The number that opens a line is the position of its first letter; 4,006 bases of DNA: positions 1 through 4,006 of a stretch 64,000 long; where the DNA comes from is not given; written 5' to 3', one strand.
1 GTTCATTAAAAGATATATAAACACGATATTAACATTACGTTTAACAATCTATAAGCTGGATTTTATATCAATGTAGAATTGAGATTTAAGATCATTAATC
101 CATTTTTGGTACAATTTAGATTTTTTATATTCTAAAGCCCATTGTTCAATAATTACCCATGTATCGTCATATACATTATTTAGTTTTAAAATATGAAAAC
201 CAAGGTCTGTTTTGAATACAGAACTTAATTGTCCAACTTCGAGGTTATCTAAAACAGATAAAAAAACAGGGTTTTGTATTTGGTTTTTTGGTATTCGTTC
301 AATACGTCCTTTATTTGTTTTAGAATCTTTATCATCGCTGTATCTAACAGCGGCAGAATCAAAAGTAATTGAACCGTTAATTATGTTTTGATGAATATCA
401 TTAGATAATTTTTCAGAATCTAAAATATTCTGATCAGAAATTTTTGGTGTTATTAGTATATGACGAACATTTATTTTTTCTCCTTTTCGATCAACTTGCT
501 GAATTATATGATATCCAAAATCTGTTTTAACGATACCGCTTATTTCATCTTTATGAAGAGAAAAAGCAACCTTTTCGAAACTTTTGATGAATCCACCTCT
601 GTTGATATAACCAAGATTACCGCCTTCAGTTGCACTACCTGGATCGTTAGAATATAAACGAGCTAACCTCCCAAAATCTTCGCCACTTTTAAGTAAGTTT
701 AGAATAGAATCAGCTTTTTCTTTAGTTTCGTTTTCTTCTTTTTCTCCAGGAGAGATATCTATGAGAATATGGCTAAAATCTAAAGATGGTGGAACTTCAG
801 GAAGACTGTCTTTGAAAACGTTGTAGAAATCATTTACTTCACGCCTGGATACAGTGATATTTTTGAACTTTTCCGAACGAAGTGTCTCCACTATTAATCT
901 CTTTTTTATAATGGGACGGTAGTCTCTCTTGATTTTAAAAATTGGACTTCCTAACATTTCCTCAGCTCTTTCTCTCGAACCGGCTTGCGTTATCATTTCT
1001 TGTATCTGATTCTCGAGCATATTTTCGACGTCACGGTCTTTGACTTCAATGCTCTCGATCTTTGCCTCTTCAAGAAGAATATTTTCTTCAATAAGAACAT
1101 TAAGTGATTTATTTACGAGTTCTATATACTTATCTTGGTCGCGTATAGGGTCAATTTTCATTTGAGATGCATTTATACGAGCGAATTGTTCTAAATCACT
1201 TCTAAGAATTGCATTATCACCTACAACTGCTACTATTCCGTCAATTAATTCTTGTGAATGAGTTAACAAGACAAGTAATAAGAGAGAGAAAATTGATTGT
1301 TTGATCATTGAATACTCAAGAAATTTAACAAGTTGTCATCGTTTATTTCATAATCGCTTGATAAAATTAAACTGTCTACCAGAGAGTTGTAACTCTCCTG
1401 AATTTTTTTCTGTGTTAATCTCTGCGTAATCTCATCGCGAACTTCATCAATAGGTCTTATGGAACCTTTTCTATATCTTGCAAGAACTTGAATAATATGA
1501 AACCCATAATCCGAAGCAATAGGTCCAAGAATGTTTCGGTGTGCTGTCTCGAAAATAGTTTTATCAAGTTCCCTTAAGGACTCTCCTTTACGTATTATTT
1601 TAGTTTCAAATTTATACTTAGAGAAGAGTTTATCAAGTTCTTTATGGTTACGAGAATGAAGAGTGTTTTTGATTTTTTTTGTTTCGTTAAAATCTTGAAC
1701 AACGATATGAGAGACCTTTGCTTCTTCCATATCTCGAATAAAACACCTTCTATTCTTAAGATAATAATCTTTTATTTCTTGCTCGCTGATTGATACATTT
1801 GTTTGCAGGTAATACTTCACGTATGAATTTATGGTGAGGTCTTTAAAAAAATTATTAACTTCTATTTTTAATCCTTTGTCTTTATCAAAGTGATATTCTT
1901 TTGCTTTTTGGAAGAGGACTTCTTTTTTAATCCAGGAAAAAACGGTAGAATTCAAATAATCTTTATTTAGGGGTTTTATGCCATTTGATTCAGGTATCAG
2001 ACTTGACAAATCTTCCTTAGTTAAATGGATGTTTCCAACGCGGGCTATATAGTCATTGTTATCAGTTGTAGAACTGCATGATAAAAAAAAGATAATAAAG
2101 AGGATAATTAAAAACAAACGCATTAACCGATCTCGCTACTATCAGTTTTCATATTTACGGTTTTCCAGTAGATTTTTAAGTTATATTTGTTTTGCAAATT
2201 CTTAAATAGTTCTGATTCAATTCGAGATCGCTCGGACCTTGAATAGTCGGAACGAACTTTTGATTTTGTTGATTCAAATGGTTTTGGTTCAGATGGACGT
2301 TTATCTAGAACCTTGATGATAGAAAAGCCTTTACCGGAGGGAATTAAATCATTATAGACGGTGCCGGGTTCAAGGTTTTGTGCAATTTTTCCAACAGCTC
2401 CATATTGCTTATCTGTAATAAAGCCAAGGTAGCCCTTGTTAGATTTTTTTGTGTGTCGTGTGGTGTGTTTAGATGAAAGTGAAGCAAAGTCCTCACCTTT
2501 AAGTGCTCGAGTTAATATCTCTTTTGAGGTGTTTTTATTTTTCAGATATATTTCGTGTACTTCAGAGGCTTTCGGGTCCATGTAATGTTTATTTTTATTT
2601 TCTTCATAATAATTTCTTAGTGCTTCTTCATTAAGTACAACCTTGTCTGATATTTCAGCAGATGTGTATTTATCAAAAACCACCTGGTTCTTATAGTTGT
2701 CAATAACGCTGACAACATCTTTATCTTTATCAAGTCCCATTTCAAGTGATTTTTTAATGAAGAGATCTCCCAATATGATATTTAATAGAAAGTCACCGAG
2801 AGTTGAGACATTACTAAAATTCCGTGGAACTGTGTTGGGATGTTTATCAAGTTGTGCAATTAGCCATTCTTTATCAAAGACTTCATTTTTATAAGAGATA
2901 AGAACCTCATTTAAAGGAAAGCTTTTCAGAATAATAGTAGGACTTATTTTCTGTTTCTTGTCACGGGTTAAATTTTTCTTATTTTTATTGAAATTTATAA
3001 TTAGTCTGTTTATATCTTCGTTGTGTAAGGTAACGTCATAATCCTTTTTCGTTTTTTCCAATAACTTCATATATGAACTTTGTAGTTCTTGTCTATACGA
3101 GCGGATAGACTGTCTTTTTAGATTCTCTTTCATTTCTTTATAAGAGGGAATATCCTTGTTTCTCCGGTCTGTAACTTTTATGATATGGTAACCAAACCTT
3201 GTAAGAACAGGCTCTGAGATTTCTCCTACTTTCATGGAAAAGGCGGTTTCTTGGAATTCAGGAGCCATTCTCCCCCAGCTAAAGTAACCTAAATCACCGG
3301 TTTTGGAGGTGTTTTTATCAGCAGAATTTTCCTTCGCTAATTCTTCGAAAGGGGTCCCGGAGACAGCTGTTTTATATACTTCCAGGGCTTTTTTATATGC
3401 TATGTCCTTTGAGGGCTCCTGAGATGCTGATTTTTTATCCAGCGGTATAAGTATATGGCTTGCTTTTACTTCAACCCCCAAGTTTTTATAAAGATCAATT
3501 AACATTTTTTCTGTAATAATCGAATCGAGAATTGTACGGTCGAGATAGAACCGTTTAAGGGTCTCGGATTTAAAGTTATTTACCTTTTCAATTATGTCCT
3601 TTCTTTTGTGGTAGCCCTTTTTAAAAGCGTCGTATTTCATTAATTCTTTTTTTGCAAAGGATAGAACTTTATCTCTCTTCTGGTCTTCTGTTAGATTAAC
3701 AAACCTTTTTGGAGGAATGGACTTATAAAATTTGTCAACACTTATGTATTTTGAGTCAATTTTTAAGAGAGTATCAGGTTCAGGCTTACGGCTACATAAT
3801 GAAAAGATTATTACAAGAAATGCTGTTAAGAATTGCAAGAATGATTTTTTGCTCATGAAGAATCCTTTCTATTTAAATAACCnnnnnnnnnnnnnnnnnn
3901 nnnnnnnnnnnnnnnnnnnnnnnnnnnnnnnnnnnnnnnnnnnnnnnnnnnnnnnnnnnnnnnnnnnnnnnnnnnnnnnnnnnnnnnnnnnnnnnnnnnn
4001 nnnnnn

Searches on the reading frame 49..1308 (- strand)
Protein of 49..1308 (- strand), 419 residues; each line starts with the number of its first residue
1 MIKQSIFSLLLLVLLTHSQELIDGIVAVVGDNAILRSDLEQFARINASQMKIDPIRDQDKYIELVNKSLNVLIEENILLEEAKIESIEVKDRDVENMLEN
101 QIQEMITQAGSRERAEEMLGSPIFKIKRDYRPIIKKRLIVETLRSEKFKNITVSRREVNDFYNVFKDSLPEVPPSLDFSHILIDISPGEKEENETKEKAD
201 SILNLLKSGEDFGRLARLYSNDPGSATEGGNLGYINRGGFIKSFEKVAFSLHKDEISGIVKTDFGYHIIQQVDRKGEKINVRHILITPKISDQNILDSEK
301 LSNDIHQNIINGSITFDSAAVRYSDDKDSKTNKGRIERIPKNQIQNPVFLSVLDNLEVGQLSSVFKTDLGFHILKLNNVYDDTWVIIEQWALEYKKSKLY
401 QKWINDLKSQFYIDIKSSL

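Call 37: search_protein_families(library=pfam, proteins=[window:49-1308:-], max_evalue=0.00001)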
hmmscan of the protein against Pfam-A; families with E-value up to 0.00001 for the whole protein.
window:49-1308:- (419 aa): 3 families
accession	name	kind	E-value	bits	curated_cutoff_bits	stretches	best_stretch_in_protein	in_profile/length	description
PF00639.27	Rotamase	-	1.3e-46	157.9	21.7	2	180-270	1-94/97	PPIC-type PPIASE domain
PF13616.12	Rotamase_3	-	3.4e-46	157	22.5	2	175-274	15-115/116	PPIC-type PPIASE domain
PF13145.12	Rotamase_2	-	8.2e-12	46.4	27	0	193-275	30-109/121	PPIC-type PPIASE domain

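Call 85: find_encoding_contigs(protein=window:49-1308:-, flank=10000, max_places=1)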
Protein window:49-1308:- (419 aa): 7 contigs read that carry it; 1 place shown.
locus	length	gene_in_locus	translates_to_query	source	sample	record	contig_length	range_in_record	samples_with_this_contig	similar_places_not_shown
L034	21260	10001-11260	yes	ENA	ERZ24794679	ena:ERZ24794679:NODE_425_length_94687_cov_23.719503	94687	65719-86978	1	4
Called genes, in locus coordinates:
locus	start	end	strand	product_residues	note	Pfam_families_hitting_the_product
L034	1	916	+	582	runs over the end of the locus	PF14849:YidC_periplas, PF02096:60KD_IMP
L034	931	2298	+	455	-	PF10396:TrmE_N, PF12631:MnmE_helical, PF03193:RsgA_GTPase (faint), PF00350:Dynamin_N (faint), PF01926:MMR_HSR1, PF02421:FeoB_N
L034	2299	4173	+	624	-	PF01134:GIDA, PF12831:FAD_oxidored, PF21680:GIDA_C_1st, PF13932:SAM_GIDA_C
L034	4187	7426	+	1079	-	PF17757:UvrB_inter, PF02559:CarD_TRCF_RID, PF00270:DEAD, PF04851:ResIII, PF00271:Helicase_C, PF03461:TRCF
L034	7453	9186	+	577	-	PF13616:Rotamase_3, PF00639:Rotamase, PF13145:Rotamase_2, PF00639:Rotamase (weak)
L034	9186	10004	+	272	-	PF13145:Rotamase_2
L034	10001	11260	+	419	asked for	PF13145:Rotamase_2 (weak), PF13616:Rotamase_3, PF00639:Rotamase, PF13616:Rotamase_3, PF00639:Rotamase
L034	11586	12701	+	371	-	PF00712:DNA_pol3_beta, PF02767:DNA_pol3_beta_2, PF02768:DNA_pol3_beta_3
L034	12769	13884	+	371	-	PF02463:SMC_N, PF13175:AAA_15, PF13476:AAA_23, PF13555:AAA_29 (weak), PF13304:AAA_21 (weak)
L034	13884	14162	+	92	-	PF05258:DciA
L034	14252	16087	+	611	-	PF02518:HATPase_c, PF00204:DNA_gyraseB, PF01751:Toprim, PF00986:DNA_gyraseB_C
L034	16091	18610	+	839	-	PF00521:DNA_topoisoIV, PF03989:DNA_gyraseA_C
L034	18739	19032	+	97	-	PF02325:CCB3_YggT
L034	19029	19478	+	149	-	PF05103:DivIVA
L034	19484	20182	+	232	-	-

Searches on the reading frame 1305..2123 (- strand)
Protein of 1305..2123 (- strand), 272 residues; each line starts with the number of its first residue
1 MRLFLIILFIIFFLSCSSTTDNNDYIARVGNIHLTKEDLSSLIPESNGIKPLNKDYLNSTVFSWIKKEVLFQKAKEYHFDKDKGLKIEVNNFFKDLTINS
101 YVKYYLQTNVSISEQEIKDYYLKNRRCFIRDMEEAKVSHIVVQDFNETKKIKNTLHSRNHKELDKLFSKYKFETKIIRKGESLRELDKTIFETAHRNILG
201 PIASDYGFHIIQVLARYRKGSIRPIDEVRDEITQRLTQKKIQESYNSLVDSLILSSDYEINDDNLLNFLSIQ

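Call 37: search_protein_families(library=pfam, proteins=[window:1305-2123:-], max_evalue=0.00001)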
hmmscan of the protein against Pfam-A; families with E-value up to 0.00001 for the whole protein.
window:1305-2123:- (272 aa): 1 family
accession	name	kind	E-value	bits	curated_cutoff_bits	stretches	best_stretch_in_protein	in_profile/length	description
PF13145.12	Rotamase_2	-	1.7e-08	35.8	27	1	112-230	1-121/121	PPIC-type PPIASE domain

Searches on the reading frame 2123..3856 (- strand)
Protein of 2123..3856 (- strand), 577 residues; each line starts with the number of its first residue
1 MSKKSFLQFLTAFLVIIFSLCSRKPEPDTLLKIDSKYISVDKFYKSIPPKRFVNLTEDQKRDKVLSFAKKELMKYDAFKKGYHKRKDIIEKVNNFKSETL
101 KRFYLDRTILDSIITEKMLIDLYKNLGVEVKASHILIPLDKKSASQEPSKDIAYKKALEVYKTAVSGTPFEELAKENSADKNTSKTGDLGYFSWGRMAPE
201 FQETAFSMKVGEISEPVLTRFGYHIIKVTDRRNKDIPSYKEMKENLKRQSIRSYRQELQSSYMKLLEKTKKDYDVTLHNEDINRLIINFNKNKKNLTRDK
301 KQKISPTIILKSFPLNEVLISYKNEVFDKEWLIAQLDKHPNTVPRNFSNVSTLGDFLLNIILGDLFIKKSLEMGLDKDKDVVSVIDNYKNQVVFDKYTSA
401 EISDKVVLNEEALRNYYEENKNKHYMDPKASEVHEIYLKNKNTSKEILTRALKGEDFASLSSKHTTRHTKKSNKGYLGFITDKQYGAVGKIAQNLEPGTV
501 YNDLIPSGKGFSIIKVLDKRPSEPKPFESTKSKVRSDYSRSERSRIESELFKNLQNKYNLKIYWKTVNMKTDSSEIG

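Call 37: search_protein_families(library=pfam, proteins=[window:2123-3856:-], max_evalue=0.00001)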
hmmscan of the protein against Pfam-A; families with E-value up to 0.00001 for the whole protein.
window:2123-3856:- (577 aa): 3 families
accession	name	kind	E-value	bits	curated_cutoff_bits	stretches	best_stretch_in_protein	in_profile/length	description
PF00639.27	Rotamase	-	7.3e-34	117.1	21.7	2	134-230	1-97/97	PPIC-type PPIASE domain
PF13616.12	Rotamase_3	-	1.1e-33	116.6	22.5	1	128-232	14-116/116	PPIC-type PPIASE domain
PF13145.12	Rotamase_2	-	2.7e-23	83.5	27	2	410-531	3-120/121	PPIC-type PPIASE domain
